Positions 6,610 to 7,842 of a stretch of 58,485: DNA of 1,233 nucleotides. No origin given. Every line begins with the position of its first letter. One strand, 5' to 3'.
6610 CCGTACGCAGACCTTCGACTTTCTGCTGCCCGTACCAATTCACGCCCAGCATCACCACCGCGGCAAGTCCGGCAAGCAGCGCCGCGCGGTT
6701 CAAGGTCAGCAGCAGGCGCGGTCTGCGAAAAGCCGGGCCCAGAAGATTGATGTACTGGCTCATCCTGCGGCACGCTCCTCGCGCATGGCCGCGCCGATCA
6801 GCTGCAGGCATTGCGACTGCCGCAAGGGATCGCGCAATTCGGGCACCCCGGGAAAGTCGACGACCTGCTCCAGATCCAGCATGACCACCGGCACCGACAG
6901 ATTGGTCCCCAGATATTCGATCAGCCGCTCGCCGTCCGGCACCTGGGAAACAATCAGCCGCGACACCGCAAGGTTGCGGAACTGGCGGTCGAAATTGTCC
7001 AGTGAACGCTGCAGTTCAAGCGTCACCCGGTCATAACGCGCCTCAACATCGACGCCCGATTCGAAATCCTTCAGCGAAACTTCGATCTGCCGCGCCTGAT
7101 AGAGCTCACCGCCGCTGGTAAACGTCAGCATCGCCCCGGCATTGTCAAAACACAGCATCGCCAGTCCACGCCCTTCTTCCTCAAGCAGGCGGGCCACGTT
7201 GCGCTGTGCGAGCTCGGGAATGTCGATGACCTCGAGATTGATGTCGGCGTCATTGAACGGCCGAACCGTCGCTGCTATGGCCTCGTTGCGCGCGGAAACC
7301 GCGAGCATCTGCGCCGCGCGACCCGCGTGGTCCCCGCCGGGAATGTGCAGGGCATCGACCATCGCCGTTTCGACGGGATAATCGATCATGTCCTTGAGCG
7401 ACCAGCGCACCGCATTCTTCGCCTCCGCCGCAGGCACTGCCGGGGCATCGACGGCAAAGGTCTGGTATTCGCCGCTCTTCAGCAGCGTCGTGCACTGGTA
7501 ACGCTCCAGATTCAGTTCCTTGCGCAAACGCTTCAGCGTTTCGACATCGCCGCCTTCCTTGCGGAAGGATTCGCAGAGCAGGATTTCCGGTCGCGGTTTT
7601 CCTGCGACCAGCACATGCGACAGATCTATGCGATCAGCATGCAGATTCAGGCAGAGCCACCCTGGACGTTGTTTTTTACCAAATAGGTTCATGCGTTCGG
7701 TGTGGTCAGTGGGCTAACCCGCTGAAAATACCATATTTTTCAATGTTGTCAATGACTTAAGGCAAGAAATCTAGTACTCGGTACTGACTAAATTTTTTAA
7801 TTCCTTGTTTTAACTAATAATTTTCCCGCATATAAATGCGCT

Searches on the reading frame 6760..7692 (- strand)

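Call 9: search_protein_families(library=pfam, proteins=[window:6760-7692:-], max_evalue=0.01)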
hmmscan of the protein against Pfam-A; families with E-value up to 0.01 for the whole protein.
window:6760-7692:- (310 aa): 1 family
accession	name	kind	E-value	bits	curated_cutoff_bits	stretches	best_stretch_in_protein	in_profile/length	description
PF11104.14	PilM_2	-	0.00015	21.2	27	1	52-171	50-174/340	Type IV pilus assembly protein PilM;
